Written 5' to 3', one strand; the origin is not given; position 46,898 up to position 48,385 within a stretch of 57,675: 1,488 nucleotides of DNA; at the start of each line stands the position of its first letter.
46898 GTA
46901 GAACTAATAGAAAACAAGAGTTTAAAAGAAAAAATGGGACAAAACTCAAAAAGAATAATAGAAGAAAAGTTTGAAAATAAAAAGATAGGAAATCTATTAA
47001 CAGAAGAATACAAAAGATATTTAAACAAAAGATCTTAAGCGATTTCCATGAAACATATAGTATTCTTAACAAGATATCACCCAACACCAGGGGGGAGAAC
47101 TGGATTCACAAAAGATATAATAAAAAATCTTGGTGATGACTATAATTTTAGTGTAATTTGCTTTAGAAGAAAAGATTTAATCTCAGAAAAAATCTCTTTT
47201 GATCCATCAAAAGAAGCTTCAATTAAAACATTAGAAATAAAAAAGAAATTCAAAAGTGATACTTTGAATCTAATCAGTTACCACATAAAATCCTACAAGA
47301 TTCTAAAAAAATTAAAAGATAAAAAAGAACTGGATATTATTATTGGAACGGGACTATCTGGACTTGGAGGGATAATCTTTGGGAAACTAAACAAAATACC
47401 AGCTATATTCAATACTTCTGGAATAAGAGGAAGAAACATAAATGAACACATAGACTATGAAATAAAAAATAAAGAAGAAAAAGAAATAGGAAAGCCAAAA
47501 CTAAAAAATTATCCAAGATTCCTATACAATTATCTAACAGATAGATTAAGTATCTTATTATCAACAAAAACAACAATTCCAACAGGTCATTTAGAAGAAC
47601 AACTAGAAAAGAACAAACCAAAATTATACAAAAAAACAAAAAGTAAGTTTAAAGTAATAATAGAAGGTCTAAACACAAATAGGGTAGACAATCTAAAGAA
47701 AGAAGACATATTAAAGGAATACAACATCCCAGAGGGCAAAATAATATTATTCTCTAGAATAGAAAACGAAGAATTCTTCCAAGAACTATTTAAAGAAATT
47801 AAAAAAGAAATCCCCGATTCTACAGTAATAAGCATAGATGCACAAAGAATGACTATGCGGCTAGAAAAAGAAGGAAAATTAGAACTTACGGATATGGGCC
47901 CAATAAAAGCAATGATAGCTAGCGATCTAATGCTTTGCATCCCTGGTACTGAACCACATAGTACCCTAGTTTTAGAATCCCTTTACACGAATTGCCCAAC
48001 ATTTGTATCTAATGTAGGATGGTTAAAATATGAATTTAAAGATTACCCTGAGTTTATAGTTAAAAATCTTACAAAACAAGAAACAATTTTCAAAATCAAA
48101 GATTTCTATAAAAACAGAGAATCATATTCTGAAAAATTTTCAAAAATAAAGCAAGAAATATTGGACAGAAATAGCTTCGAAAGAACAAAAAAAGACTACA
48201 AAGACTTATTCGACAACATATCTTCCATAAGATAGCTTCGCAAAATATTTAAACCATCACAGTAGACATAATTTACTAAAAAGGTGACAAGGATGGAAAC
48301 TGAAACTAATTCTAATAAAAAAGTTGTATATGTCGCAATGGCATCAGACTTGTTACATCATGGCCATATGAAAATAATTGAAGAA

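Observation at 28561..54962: AglB N-glycosylation locus with built-in phosphonate biosynthesis: candidate phosphono-N-glycan system in a DPANN archaeon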

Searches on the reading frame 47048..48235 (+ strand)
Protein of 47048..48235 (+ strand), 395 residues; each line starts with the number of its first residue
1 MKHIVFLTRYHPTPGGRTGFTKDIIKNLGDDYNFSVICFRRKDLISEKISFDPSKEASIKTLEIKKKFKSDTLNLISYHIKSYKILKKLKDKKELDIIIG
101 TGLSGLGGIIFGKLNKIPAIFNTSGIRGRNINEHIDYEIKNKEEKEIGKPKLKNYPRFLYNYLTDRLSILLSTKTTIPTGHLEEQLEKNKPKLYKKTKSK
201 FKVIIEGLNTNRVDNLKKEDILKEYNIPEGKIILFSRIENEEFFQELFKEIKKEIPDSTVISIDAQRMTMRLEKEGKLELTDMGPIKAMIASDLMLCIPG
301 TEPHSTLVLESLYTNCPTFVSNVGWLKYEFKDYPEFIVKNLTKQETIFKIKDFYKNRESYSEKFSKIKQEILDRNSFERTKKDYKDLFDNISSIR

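Call 4: search_protein_families(library=pfam, proteins=[window:47048-48235:+], max_evalue=0.001)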
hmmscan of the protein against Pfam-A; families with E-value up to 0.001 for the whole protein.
window:47048-48235:+ (395 aa): 0 families

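Call 7: search_protein_families(library=ncbifam, proteins=[window:47048-48235:+], max_evalue=0.001)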
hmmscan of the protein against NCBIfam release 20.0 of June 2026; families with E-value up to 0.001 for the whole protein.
window:47048-48235:+ (395 aa): 1 family
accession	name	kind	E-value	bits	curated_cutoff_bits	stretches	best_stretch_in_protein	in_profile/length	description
NF047684.1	TeichurnBiosyTuaC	equivalog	4.5e-06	25.8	550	1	186-388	175-386/391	teichuronic acid biosynthesis protein TuaC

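Call 22: find_homologous_proteins(query=window:47048-48235:+, max_evalue=0.001)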
Query window:47048-48235:+ (395 aa): 10 proteins with E <= 0.001 among 8000 candidates.
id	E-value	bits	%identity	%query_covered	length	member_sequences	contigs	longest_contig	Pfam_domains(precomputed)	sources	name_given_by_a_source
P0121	6.4e-255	863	100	100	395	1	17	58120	-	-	-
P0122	7.3e-146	504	61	99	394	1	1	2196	-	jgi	-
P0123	1.7e-145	503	60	99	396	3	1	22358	-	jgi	jgi:glycosyltransferase involved in cell wall biosynthesis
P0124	1.2e-136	474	57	99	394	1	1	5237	PF00534.27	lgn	-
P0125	4.6e-128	446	59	99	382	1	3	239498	PF00534.27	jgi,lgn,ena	jgi:hypothetical protein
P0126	1.2e-125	438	56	97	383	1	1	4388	PF00534.27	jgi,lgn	-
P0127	3.5e-119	417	61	81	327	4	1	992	-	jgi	-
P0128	1.1e-118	415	59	79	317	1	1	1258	-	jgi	-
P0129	1.3e-98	349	45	99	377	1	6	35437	PF00534.27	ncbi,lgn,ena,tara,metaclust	tara:strand:- start:2569 stop:3702 length:1134 start_codon:yes stop_codon:yes gene_type:complete|met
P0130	1.9e-63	233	36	98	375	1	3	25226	PF00534.27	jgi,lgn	-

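Call 24: find_encoding_contigs(protein=P0121, flank=10000, max_places=4)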
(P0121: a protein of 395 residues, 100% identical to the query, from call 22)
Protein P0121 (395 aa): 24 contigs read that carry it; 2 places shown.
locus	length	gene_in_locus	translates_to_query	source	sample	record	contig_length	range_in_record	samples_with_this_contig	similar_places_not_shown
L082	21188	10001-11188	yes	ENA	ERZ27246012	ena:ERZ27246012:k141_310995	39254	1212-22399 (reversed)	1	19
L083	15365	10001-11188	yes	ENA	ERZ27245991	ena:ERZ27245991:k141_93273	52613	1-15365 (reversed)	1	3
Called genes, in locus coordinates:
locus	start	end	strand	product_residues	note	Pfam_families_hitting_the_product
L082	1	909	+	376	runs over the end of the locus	PF13439:Glyco_transf_4, PF20706:GT4-conflict, PF00534:Glycos_transf_1, PF13692:Glyco_trans_1_4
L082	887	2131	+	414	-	PF13439:Glyco_transf_4, PF13477:Glyco_trans_4_2 (weak), PF00534:Glycos_transf_1, PF13692:Glyco_trans_1_4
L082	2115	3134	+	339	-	PF00534:Glycos_transf_1, PF13692:Glyco_trans_1_4, PF13524:Glyco_trans_1_2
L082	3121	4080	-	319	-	PF13524:Glyco_trans_1_2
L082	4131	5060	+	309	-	PF02388:FemAB (faint), PF13480:Acetyltransf_6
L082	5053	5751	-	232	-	PF03848:TehB (weak), PF13489:Methyltransf_23, PF01209:Ubie_methyltran (weak), PF05401:NodS, PF13847:Methyltransf_31, PF08241:Methyltransf_11, PF08242:Methyltransf_12, PF13649:Methyltransf_25, +3 more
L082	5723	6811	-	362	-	PF00535:Glycos_transf_2, PF13641:Glyco_tranf_2_3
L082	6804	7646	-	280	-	-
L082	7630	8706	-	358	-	PF13439:Glyco_transf_4, PF00534:Glycos_transf_1, PF13692:Glyco_trans_1_4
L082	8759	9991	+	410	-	PF13439:Glyco_transf_4, PF00534:Glycos_transf_1, PF13692:Glyco_trans_1_4, PF13524:Glyco_trans_1_2 (weak)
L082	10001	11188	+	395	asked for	-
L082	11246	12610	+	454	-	PF01467:CTP_transf_like, PF13714:PEP_mutase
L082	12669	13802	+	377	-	PF02776:TPP_enzyme_N, PF02775:TPP_enzyme_C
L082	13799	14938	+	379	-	PF00465:Fe-ADH, PF13685:Fe-ADH_2, PF25137:ADH_Fe_C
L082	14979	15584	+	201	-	PF05148:Methyltransf_8 (weak), PF13489:Methyltransf_23, PF07021:MetW (weak), PF13649:Methyltransf_25, PF13847:Methyltransf_31, PF08241:Methyltransf_11, PF08242:Methyltransf_12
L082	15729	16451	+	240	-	PF03848:TehB, PF13489:Methyltransf_23, PF02353:CMAS, PF05175:MTS, PF13847:Methyltransf_31, PF08241:Methyltransf_11, PF08242:Methyltransf_12, PF13649:Methyltransf_25, +2 more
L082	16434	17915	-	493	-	PF01943:Polysacc_synt, PF13440:Polysacc_synt_3, PF01554:MatE (weak)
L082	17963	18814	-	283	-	PF01944:SpoIIM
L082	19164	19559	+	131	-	-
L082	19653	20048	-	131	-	-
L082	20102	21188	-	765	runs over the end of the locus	?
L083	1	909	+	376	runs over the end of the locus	PF13439:Glyco_transf_4, PF20706:GT4-conflict, PF00534:Glycos_transf_1, PF13692:Glyco_trans_1_4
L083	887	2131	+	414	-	PF13439:Glyco_transf_4, PF13477:Glyco_trans_4_2 (weak), PF00534:Glycos_transf_1, PF13692:Glyco_trans_1_4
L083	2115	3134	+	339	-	PF00534:Glycos_transf_1, PF13692:Glyco_trans_1_4, PF13524:Glyco_trans_1_2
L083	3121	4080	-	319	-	PF13524:Glyco_trans_1_2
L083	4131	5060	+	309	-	PF02388:FemAB (faint), PF13480:Acetyltransf_6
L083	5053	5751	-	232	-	PF03848:TehB (weak), PF13489:Methyltransf_23, PF01209:Ubie_methyltran (weak), PF05401:NodS, PF13847:Methyltransf_31, PF08241:Methyltransf_11, PF08242:Methyltransf_12, PF13649:Methyltransf_25, +3 more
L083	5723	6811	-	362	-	PF00535:Glycos_transf_2, PF13641:Glyco_tranf_2_3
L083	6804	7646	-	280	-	-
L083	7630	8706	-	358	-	PF13439:Glyco_transf_4, PF00534:Glycos_transf_1, PF13692:Glyco_trans_1_4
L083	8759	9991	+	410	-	PF13439:Glyco_transf_4, PF00534:Glycos_transf_1, PF13692:Glyco_trans_1_4, PF13524:Glyco_trans_1_2 (weak)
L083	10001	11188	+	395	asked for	-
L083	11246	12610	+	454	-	PF01467:CTP_transf_like, PF13714:PEP_mutase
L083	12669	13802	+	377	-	PF02776:TPP_enzyme_N, PF02775:TPP_enzyme_C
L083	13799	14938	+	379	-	PF00465:Fe-ADH, PF13685:Fe-ADH_2, PF25137:ADH_Fe_C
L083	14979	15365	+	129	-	?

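Call 30: find_encoding_contigs(protein=P0125, flank=10000, max_places=1)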
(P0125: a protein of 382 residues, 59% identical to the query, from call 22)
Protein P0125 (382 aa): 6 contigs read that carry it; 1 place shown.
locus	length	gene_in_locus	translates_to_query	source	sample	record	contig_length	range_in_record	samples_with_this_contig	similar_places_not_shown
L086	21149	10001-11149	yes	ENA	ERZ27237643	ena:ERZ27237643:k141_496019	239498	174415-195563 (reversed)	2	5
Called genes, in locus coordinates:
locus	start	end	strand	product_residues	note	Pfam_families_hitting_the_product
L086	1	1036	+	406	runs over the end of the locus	PF13439:Glyco_transf_4, PF00534:Glycos_transf_1, PF13692:Glyco_trans_1_4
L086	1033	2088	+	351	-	PF00534:Glycos_transf_1, PF13692:Glyco_trans_1_4, PF13524:Glyco_trans_1_2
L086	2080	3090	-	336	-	PF01073:3Beta_HSD, PF01370:Epimerase, PF04321:RmlD_sub_bind, PF13460:NAD_binding_10 (weak), PF16363:GDP_Man_Dehyd, PF07993:NAD_binding_4 (weak)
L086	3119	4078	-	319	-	PF13524:Glyco_trans_1_2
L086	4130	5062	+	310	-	PF02388:FemAB (faint)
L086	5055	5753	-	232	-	PF03848:TehB (weak), PF01209:Ubie_methyltran, PF13489:Methyltransf_23, PF05175:MTS, PF13847:Methyltransf_31, PF08241:Methyltransf_11, PF08242:Methyltransf_12, PF13649:Methyltransf_25, +4 more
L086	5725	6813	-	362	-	PF00535:Glycos_transf_2, PF10111:Glyco_tranf_2_2 (weak), PF13641:Glyco_tranf_2_3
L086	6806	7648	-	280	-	PF01522:Polysacc_deac_1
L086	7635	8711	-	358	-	PF13439:Glyco_transf_4, PF00534:Glycos_transf_1, PF13692:Glyco_trans_1_4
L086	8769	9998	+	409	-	PF13439:Glyco_transf_4, PF13477:Glyco_trans_4_2 (faint), PF00534:Glycos_transf_1, PF13692:Glyco_trans_1_4, PF13524:Glyco_trans_1_2 (weak)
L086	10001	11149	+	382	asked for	PF00534:Glycos_transf_1 (weak)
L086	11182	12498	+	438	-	PF01467:CTP_transf_like, PF13714:PEP_mutase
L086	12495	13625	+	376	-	PF02776:TPP_enzyme_N, PF02775:TPP_enzyme_C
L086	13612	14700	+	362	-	PF00465:Fe-ADH, PF13685:Fe-ADH_2, PF25137:ADH_Fe_C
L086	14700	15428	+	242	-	PF03848:TehB, PF13489:Methyltransf_23, PF02353:CMAS, PF05175:MTS, PF07021:MetW, PF13847:Methyltransf_31, PF08241:Methyltransf_11, PF08242:Methyltransf_12, +3 more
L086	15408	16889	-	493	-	PF01943:Polysacc_synt, PF13440:Polysacc_synt_3, PF01554:MatE (weak)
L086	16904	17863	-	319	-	PF00106:adh_short (weak), PF01073:3Beta_HSD, PF01370:Epimerase, PF02719:Polysacc_synt_2 (weak), PF04321:RmlD_sub_bind (weak), PF07993:NAD_binding_4 (weak), PF16363:GDP_Man_Dehyd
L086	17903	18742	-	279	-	PF01944:SpoIIM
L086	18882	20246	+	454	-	PF00211:Guanylate_cyc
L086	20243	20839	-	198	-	-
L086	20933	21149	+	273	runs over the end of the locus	PF01008:IF-2B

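Call 31: find_encoding_contigs(protein=P0123, flank=10000, max_places=1)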
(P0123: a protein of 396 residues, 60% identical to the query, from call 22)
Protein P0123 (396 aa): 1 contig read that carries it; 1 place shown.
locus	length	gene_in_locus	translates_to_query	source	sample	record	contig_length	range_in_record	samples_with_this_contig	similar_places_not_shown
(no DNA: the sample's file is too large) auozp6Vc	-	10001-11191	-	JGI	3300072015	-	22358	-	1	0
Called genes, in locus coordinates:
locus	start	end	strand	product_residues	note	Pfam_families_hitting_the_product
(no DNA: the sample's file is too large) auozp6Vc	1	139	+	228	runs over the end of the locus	PF00535:Glycos_transf_2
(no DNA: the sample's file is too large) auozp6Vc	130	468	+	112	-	PF10066:DUF2304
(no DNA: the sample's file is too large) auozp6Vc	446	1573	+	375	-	PF13439:Glyco_transf_4, PF13579:Glyco_trans_4_4 (weak), PF20706:GT4-conflict, PF00534:Glycos_transf_1, PF13692:Glyco_trans_1_4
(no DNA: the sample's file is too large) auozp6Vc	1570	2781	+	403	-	PF13439:Glyco_transf_4, PF13477:Glyco_trans_4_2, PF00534:Glycos_transf_1, PF13692:Glyco_trans_1_4, PF13524:Glyco_trans_1_2 (faint)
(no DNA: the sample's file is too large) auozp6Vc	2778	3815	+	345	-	PF00534:Glycos_transf_1, PF13692:Glyco_trans_1_4, PF13524:Glyco_trans_1_2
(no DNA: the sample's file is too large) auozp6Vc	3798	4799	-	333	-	PF13524:Glyco_trans_1_2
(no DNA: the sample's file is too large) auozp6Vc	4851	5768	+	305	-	PF13480:Acetyltransf_6 (weak)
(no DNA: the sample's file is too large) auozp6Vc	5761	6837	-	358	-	PF13641:Glyco_tranf_2_3, PF00535:Glycos_transf_2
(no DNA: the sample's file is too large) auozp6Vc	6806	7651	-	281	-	PF01522:Polysacc_deac_1 (weak), PF03065:Glyco_hydro_57 (weak)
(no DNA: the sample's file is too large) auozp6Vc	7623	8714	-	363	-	PF00534:Glycos_transf_1, PF20706:GT4-conflict (weak), PF13692:Glyco_trans_1_4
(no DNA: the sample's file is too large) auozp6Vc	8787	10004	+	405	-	PF13439:Glyco_transf_4, PF00534:Glycos_transf_1, PF13692:Glyco_trans_1_4, PF13524:Glyco_trans_1_2 (weak)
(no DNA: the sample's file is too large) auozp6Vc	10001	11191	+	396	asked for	-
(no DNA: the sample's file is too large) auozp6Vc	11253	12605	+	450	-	PF01467:CTP_transf_like, PF13714:PEP_mutase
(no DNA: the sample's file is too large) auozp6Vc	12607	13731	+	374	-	PF02776:TPP_enzyme_N, PF02775:TPP_enzyme_C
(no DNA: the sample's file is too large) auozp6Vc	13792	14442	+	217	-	?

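Call 47: predict_structure(alignment_id=A2)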
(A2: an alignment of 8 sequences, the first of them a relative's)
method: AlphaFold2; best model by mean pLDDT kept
length: 395 residues; sequences in the alignment: 8
mean_pLDDT: 81.9   pTM: 0.79
mean pLDDT of the five models: 81.9, 81.5, 81.2, 79.4, 76.3
residues with pLDDT >= 90: 157; 70-90: 169; 50-70: 37; < 50: 32
segments of 3 or more residues with pLDDT < 50: 43-57, 125-130, 142-151
pLDDT, mean of each block of 10 residues (from residue 1): 88 60 82 87 43 48 84 87 94 93 85 94 58 73 43 63 83 87 81 86 80 78 93 91 93 96 76 91 88 93 74 91 85 92 95 97 92 86 91 69
secondary structure, 60 per line:
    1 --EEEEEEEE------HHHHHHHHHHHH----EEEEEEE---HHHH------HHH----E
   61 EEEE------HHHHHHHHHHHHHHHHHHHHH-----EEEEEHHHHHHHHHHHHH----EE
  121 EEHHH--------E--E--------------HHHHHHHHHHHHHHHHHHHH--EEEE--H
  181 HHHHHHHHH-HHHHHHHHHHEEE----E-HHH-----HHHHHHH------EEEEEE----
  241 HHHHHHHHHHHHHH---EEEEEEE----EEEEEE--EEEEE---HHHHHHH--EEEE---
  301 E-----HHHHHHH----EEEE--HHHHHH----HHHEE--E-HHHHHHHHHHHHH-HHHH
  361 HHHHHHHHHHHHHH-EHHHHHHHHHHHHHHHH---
elements in order: E3-10 H17-28 E33-39 H43-46 E60-64 H71-91 E97-101 H102-114 E119-122 H152-171 E174-177 H180-189 H191-200 E201-203 H218-224 E231-236 H241-254 E258-264 E269-274 E277-281 H285-291 E294-297 H307-313 E318-321 H324-329 H343-355 H357-374 H377-392

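Call 51: fold_search(model_id=the predicted structure, library=pdb)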
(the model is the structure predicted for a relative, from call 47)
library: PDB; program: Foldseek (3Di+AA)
matches with E <= 10: 1480; with E <= 0.001: 430
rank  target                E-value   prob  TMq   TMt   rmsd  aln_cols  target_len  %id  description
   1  3c4q_B                1.7e-14  1.00  0.71  0.71   6.1       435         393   12  Structure of the retaining glycosyltransferase MshA : The first step in mycothiol biosynthesis. Organism : Corynebacte (released 2008-04-01)
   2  3c4q_A                1.1e-13  1.00  0.71  0.71   6.2       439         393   12  Structure of the retaining glycosyltransferase MshA : The first step in mycothiol biosynthesis. Organism : Corynebacte (released 2008-04-01)
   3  2r60                  1.5e-13  1.00  0.53  0.48   8.8       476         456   14  Structure of apo Sucrose Phosphate Synthase (SPS) of Halothermothrix orenii (released 2008-06-10)
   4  3c48_B                3.9e-13  1.00  0.43  0.43  12.6       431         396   12  Structure of the retaining glycosyltransferase MshA: The first step in mycothiol biosynthesis. Organism: Corynebacteri (released 2008-03-25)
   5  3c48_A                4.9e-13  1.00  0.42  0.42  13.4       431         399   12  Structure of the retaining glycosyltransferase MshA: The first step in mycothiol biosynthesis. Organism: Corynebacteri (released 2008-03-25)
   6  3l01_A                1.1e-11  1.00  0.59  0.55   7.6       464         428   16  Crystal structure of monomeric glycogen synthase from Pyrococcus abyssi (released 2010-12-29)
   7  6kih_A                1.1e-11  1.00  0.70  0.69   5.9       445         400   12  Sucrose-phosphate synthase (tll1590) from Thermosynechococcus elongatus (released 2020-05-27)
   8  6tvp_B                2.5e-11  1.00  0.62  0.63   7.5       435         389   12  Structure of Mycobacterium smegmatis alpha-maltose-1-phosphate synthase GlgM (released 2020-04-22)
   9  3mbo_A                3.2e-11  1.00  0.65  0.69   5.8       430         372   14  Crystal Structure of the Glycosyltransferase BaBshA bound with UDP and L-malate (released 2010-09-29)
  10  5d01_B                3.4e-11  1.00  0.66  0.72   5.2       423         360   15  Crystal structure of BshA from B. subtilis complexed with N-acetylglucosaminyl-malate (released 2016-09-07)
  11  2bis_A                5.7e-11  1.00  0.60  0.54   7.5       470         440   15  Structure of glycogen synthase from Pyrococcus abyssi (released 2005-11-28)
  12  5d00_B                8.1e-11  1.00  0.65  0.70   5.4       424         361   15  Crystal structure of BshA from B. subtilis complexed with N-acetylglucosaminyl-malate and UMP (released 2016-09-07)
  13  3mbo_B                8.1e-11  1.00  0.66  0.70   6.0       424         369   13  Crystal Structure of the Glycosyltransferase BaBshA bound with UDP and L-malate (released 2010-09-29)
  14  2jjm_A                1.1e-10  1.00  0.65  0.70   6.2       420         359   13  Crystal Structure of a family GT4 glycosyltransferase from Bacillus anthracis ORF BA1558. (released 2008-08-05)
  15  5d00_A                1.2e-10  1.00  0.65  0.71   5.6       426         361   14  Crystal structure of BshA from B. subtilis complexed with N-acetylglucosaminyl-malate and UMP (released 2016-09-07)
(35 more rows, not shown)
